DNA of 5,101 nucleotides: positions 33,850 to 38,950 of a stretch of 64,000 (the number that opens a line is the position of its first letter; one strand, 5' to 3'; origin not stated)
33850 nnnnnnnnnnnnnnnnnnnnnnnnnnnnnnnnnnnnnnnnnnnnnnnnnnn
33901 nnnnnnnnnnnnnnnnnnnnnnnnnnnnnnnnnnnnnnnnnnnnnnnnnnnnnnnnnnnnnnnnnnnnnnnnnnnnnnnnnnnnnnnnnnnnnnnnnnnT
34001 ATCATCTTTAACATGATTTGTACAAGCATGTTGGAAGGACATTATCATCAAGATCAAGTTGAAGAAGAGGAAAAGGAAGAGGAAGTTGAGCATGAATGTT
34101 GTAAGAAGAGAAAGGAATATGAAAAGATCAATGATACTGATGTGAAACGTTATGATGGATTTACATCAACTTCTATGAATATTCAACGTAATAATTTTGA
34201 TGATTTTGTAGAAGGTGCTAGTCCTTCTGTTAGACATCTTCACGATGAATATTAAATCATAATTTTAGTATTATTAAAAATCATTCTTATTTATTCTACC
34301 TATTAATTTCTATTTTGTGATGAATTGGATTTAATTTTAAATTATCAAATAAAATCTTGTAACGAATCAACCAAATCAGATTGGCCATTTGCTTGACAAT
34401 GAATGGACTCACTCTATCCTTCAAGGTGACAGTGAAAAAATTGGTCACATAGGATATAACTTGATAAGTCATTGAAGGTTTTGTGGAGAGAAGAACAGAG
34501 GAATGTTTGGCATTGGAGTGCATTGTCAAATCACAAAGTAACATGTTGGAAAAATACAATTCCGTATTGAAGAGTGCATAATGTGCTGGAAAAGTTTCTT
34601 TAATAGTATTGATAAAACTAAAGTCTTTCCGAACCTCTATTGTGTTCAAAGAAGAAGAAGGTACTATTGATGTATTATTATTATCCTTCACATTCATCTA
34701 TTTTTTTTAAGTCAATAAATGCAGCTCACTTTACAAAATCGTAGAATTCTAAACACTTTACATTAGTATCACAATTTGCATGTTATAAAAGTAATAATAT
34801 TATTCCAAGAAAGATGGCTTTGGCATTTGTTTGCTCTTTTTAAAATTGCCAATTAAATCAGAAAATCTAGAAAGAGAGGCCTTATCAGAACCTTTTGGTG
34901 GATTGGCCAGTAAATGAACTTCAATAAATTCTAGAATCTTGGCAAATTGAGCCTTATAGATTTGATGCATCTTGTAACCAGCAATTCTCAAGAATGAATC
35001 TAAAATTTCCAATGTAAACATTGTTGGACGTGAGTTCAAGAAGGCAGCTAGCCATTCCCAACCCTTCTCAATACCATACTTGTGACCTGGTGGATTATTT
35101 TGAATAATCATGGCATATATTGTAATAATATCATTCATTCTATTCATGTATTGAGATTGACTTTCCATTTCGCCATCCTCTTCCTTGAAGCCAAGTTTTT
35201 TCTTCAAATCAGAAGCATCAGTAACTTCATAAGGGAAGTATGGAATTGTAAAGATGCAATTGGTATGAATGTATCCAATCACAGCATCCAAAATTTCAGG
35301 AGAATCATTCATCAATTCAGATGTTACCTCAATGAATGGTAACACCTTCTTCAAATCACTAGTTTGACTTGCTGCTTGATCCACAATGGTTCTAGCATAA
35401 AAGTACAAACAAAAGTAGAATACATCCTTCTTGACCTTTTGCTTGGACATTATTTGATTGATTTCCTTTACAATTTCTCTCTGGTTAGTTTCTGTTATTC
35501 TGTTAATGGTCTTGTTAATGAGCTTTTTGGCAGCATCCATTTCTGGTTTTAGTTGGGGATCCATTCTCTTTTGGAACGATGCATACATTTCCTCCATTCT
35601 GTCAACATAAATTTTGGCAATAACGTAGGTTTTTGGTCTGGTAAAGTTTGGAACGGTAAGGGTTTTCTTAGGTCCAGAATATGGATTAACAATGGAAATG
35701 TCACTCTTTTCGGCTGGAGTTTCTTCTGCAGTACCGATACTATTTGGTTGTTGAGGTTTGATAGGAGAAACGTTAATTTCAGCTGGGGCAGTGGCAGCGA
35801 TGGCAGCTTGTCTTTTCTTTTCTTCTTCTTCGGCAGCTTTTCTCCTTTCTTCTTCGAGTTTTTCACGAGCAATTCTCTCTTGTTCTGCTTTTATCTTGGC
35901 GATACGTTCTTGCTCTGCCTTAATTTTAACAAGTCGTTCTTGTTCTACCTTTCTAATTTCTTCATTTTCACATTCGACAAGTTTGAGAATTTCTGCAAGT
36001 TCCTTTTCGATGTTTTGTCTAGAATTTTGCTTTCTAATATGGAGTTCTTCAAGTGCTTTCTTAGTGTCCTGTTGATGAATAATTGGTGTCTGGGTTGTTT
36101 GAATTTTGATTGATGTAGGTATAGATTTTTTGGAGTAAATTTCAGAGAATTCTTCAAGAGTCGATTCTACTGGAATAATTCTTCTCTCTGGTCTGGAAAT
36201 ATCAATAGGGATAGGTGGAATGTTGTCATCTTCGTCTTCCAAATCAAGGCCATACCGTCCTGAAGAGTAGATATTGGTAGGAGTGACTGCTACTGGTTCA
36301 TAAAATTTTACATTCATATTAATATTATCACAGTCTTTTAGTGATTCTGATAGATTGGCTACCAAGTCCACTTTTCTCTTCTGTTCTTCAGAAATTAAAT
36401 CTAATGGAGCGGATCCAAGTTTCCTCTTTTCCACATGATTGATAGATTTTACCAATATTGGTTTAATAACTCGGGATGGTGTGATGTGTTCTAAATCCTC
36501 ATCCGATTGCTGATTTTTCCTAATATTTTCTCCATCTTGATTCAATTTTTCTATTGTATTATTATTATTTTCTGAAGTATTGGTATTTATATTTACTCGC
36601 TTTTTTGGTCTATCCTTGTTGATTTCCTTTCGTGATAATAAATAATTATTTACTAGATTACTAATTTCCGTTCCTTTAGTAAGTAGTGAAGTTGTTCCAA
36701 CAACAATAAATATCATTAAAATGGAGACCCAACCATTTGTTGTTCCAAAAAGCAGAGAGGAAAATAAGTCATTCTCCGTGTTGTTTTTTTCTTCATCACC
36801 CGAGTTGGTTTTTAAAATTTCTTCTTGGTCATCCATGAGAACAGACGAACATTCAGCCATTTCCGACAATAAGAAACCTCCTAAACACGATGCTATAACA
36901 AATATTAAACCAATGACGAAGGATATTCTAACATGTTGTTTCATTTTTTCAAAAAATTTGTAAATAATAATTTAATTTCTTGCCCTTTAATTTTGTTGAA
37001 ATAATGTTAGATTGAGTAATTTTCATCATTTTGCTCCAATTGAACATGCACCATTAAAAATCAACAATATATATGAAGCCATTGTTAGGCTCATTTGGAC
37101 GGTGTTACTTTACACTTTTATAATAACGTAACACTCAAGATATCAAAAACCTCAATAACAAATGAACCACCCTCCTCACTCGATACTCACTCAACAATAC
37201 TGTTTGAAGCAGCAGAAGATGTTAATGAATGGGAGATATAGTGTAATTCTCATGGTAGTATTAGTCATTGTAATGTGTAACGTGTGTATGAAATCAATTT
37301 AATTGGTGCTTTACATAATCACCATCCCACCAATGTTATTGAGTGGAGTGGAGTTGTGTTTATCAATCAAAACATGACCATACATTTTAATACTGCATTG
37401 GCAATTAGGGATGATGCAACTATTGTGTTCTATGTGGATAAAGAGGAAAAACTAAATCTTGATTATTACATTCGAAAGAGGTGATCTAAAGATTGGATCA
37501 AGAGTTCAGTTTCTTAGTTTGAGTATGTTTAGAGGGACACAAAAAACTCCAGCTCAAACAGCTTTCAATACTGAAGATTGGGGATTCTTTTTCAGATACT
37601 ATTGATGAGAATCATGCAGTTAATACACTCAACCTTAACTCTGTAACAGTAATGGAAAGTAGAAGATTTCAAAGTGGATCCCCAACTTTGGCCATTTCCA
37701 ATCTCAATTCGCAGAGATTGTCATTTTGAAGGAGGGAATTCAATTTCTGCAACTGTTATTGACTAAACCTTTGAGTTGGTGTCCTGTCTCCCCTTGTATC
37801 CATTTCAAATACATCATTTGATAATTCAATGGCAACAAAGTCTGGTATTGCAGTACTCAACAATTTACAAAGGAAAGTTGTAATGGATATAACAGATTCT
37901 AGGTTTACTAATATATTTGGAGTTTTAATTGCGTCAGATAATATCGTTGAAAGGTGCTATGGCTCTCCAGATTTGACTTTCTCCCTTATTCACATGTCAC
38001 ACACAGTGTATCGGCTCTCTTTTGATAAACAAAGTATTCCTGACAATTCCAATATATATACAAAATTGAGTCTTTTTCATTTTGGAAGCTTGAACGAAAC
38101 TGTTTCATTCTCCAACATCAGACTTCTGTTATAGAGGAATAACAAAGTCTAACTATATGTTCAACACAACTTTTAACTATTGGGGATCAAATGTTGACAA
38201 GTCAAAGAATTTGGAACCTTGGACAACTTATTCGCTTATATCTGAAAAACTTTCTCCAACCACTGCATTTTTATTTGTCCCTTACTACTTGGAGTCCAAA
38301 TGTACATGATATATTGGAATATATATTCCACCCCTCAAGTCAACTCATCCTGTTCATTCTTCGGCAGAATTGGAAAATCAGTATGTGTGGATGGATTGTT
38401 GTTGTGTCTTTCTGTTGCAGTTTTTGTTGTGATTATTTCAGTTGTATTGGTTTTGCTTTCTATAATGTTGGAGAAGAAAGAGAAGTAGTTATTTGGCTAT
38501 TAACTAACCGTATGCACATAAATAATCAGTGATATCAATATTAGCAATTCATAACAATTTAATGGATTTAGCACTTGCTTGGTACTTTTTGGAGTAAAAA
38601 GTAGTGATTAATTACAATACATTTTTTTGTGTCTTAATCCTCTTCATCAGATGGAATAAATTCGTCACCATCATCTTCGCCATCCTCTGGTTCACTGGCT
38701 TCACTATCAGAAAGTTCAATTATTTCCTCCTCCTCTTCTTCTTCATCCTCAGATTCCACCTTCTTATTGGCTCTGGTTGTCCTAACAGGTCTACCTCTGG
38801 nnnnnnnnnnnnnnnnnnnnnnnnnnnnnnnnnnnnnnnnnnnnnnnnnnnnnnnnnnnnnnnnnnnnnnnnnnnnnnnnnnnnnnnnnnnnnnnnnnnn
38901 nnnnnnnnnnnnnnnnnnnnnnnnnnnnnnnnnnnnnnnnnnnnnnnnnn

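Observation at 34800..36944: The Gle1 homologue carries two N-terminal transmembrane helices in the same ORF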

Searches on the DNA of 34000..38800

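Call 49: search_rna_families(source=window, start=34000, end=38800, threshold=evalue, max_evalue=0.1)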
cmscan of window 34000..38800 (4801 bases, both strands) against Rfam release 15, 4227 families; matches with E-value up to 0.1: 0.
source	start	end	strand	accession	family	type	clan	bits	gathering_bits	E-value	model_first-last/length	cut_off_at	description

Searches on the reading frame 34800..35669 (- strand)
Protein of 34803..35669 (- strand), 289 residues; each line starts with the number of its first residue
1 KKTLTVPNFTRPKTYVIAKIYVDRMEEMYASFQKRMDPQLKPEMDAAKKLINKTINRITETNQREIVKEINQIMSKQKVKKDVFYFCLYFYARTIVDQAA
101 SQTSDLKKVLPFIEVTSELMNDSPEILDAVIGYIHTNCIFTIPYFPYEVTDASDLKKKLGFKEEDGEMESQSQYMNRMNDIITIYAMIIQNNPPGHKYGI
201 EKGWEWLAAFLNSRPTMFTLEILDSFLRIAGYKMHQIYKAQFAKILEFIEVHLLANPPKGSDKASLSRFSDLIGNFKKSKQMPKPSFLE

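Call 7: find_homologous_proteins(query=window:34803-35669:-)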
Query seq(289 aa) (289 aa): 1 proteins with E <= 0.001 among 1522 candidates.
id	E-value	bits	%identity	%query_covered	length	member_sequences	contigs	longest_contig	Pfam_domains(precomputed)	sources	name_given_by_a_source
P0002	1.1e-87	312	60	85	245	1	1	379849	PF07817.20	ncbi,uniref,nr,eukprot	ncbi:predicted protein [Naegleria gruberi]|uniref:mRNA export factor GLE1 n=1 Tax=Naegleria gruberi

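Call 12: find_encoding_contigs(protein=P0002, flank=5000, max_places=6)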
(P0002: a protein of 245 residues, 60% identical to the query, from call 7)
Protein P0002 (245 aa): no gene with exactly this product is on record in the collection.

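Call 35: find_related_loci(query=A1, collection=metagenome_contigs, flank=8000)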
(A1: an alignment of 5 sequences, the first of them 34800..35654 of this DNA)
Query A1 (284 aa) in metagenome_contigs; peptide patterns used: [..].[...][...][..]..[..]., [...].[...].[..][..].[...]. (x = any residue, [..] = any of these).
164 stretches matched a pattern, but none encodes a relative of the query by tblastn (E <= 1e-3).

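Call 42: search_solved_structures(query=window:34800-35654:-, max_evalue=0.001, show_alignments=5)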
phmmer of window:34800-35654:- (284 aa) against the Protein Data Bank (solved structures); distinct sequences matched with E-value up to 0.001: 6.
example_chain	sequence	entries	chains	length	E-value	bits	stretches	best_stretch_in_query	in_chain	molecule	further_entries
7tbl_e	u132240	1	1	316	1.2e-20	77.6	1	81-246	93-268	GLE1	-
6b4f_B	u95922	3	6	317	1.2e-20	77.5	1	81-246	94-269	Nucleoporin GLE1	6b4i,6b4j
6b4e_B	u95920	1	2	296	3.4e-11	46.5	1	29-248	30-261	Nucleoporin GLE1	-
3pev_B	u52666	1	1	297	3.5e-11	46.5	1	29-248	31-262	Nucleoporin GLE1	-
3peu_B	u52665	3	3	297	4.8e-11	46.1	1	29-248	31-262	Nucleoporin GLE1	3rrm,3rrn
9lt9_A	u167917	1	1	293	2.7e-09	40.3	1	31-215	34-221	mRNA export factor GLE1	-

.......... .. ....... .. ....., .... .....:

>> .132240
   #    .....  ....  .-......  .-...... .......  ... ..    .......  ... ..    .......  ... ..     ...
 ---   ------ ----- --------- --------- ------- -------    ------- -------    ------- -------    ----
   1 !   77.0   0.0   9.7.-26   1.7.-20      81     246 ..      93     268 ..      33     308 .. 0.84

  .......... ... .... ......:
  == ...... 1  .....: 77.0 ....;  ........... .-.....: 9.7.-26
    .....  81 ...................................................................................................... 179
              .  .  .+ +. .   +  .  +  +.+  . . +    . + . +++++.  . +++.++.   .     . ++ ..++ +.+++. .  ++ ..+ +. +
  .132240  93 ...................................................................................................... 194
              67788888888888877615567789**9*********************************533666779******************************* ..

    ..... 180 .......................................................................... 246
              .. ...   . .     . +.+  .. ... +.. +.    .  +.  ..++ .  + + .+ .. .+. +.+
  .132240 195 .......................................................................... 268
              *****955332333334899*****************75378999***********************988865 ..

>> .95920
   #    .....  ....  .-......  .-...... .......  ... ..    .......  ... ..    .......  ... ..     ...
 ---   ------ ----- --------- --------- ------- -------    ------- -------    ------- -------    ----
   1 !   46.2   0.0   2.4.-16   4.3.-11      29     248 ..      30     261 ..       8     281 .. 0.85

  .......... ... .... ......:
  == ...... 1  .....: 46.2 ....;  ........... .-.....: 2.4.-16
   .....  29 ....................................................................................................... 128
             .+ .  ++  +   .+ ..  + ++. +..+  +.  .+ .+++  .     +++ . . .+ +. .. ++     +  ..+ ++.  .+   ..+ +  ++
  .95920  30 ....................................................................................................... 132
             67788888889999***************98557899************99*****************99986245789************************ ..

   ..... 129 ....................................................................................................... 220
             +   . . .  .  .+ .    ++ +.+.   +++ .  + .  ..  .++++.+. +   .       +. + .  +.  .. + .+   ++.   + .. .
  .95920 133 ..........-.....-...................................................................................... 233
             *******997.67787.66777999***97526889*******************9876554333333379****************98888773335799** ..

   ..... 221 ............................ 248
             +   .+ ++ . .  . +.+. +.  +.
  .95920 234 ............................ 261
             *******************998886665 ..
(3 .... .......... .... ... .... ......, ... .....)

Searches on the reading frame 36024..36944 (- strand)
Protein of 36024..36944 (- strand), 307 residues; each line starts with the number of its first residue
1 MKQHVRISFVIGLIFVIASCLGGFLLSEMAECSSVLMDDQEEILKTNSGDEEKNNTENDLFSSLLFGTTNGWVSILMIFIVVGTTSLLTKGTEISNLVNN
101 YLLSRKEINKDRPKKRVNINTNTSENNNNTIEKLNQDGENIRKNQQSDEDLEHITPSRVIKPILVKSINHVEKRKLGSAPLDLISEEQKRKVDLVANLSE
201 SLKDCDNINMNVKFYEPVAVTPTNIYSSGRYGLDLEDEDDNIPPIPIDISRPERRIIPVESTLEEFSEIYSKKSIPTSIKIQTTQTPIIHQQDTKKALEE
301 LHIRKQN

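Call 8: find_homologous_proteins(query=window:36024-36944:-, max_evalue=10)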
Query seq(307 aa): 2285 candidates shared short words with the query, none scored E <= 10.

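Call 32: find_related_loci(query=window:36045-36944:-, collection=metagenome_contigs, flank=6000)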
Query window:36045-36944:- (300 aa) in metagenome_contigs; peptide patterns used: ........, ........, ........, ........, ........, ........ (x = any residue, [..] = any of these).
148 stretches matched a pattern, but none encodes a relative of the query by tblastn (E <= 1e-3).
